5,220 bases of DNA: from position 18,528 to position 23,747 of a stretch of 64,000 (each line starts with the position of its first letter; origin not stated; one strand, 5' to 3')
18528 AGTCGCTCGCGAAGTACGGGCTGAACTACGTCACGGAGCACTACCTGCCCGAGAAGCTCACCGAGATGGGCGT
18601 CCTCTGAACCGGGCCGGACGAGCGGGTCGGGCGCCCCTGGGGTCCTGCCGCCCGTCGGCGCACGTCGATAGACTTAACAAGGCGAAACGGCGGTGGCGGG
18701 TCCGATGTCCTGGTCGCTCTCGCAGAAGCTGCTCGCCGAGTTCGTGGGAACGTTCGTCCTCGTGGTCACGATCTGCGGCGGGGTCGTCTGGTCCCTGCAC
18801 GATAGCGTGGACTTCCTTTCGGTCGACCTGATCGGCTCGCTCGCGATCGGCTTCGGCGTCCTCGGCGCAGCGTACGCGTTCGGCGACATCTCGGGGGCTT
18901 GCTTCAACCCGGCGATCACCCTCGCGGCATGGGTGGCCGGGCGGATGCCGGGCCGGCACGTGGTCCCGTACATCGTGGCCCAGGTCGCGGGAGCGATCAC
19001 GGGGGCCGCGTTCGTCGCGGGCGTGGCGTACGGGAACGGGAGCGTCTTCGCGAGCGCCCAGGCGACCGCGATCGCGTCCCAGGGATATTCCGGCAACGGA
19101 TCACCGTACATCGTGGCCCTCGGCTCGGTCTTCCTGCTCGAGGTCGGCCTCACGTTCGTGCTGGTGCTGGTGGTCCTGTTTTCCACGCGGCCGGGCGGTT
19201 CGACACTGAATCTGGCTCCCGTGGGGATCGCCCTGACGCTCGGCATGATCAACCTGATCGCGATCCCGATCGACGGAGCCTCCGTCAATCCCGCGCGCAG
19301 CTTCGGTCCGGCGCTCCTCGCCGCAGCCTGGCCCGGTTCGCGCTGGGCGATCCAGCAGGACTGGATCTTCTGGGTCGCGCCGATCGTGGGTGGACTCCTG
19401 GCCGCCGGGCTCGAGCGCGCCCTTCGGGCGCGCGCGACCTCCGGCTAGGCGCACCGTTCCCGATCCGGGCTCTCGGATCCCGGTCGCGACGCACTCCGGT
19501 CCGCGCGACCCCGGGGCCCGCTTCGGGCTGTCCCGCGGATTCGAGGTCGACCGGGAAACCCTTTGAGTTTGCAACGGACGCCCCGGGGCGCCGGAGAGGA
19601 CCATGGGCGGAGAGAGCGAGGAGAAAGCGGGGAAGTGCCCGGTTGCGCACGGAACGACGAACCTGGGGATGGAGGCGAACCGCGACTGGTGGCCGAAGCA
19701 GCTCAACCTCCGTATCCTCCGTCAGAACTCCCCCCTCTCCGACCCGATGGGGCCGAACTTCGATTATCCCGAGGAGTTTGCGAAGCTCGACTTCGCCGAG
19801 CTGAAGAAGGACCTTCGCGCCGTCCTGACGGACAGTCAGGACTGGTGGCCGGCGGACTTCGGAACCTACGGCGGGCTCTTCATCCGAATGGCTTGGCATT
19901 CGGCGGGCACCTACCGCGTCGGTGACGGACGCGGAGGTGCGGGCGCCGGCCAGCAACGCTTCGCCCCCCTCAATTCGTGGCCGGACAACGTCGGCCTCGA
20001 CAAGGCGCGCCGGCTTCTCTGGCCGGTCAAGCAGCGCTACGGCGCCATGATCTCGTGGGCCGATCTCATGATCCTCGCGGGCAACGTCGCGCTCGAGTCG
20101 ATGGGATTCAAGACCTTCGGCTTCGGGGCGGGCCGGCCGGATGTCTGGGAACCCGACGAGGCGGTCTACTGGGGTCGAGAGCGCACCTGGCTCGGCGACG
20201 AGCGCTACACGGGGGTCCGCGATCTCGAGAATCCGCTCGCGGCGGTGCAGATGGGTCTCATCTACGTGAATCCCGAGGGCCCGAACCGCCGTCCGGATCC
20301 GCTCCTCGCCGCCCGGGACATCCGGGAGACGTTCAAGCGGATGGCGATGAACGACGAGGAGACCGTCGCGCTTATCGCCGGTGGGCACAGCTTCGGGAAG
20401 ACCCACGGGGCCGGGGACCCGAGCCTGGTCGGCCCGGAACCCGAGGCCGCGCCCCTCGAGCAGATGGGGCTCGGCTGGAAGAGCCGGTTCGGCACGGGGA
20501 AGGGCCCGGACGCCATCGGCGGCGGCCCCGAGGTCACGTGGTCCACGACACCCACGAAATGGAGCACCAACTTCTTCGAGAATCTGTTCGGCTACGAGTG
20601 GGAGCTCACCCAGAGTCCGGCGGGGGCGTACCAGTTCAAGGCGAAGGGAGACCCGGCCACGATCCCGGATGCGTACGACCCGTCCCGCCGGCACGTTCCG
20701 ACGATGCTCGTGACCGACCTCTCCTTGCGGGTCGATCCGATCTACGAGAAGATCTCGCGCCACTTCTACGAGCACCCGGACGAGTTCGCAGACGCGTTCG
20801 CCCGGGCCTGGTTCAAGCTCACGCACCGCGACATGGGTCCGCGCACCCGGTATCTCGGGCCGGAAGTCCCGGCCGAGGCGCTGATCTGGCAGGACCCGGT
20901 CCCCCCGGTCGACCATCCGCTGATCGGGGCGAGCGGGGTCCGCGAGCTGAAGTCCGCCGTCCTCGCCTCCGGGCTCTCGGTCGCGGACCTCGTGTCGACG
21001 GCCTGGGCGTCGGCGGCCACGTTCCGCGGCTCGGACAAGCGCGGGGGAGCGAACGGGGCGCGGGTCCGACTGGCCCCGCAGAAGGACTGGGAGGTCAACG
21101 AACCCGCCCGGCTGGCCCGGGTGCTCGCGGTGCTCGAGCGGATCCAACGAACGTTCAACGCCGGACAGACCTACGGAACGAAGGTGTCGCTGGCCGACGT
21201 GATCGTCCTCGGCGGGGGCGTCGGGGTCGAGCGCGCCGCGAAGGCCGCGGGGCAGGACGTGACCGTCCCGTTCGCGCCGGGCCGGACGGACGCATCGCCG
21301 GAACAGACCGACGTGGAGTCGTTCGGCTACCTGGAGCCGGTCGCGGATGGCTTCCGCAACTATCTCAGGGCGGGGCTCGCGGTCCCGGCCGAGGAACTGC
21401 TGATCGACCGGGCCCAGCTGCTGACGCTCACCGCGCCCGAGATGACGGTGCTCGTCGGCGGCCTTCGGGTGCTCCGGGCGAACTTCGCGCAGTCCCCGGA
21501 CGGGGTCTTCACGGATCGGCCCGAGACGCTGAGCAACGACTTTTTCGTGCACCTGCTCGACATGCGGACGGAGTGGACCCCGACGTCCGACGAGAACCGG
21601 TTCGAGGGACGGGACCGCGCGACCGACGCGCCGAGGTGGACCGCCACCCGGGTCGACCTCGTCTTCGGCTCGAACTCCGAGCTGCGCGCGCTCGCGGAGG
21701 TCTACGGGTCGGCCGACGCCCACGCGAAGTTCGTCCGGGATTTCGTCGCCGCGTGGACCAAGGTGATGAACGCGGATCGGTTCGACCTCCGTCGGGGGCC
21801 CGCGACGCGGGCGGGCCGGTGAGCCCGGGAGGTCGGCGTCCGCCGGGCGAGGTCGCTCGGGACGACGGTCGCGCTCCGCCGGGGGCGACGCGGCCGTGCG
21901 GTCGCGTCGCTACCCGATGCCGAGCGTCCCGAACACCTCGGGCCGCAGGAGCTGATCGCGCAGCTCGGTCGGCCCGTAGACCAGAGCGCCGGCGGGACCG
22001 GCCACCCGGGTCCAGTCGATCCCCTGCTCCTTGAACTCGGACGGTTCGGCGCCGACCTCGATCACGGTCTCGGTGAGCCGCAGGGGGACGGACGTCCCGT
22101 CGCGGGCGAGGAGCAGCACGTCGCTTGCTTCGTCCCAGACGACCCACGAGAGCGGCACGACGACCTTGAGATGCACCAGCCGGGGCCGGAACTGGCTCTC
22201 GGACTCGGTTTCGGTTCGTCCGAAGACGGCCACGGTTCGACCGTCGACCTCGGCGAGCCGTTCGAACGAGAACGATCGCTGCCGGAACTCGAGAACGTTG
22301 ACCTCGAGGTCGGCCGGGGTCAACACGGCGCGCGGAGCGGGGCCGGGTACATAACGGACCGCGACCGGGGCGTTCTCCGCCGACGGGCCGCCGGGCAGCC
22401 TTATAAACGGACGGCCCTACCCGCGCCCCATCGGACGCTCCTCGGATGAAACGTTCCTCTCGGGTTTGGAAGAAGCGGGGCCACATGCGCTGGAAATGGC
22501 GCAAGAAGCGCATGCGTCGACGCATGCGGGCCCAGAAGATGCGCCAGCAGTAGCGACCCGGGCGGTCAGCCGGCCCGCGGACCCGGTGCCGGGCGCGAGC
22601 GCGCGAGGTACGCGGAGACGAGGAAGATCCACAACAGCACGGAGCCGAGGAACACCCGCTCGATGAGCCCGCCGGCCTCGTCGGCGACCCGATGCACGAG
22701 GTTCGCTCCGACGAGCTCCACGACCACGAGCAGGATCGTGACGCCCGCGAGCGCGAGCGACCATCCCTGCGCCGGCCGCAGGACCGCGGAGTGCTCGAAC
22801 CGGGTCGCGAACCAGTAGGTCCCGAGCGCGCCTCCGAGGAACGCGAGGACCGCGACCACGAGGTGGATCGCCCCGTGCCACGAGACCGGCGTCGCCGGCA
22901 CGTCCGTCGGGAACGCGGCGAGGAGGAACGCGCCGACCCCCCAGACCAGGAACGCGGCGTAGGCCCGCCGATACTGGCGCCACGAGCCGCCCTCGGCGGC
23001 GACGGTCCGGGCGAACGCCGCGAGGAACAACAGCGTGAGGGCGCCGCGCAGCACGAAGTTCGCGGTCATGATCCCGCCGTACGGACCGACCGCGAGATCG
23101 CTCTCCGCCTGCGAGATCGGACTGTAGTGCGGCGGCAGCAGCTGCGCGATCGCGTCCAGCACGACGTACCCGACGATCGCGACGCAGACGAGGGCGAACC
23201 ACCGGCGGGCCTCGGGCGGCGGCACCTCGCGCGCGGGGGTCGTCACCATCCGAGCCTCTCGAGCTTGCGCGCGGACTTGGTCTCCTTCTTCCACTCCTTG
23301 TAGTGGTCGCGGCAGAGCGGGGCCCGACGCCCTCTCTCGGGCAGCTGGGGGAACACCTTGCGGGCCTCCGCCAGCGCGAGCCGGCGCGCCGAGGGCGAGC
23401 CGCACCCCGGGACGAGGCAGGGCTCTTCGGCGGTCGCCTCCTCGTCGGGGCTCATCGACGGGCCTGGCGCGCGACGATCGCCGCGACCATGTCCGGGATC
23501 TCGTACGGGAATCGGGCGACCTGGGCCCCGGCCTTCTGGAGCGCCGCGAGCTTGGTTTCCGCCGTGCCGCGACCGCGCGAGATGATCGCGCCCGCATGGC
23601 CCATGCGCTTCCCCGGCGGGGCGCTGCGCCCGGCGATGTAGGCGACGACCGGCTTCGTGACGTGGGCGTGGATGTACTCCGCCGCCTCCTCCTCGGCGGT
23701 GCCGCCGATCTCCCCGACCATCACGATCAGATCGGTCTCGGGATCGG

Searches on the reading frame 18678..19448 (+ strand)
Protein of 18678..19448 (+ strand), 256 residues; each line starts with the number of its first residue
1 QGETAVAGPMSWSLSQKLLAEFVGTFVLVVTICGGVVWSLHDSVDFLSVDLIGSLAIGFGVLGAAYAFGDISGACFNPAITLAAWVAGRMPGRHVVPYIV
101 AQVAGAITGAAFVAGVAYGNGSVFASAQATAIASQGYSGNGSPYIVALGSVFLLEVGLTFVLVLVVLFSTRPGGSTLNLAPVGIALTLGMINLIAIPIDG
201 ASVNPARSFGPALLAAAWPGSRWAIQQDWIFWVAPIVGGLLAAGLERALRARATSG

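Call 48: search_protein_families(library=pfam, proteins=[window:18678-19448:+], max_evalue=0.0001)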
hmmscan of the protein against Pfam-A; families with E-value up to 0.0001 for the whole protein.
window:18678-19448:+ (256 aa): 1 family
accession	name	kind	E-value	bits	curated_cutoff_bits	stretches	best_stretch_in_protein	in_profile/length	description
PF00230.25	MIP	-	4.3e-46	157.9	25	1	11-243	4-219/222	Major intrinsic protein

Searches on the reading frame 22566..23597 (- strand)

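Call 9: search_protein_families(library=pfam, proteins=[window:22566-23597:-])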
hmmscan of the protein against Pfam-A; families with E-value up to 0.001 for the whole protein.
window:22566-23597:- (343 aa): 1 family
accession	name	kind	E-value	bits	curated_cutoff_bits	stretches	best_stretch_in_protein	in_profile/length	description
PF06197.19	DUF998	-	5.1e-26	91.9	30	1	139-329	2-183/184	Protein of unknown function (DUF998)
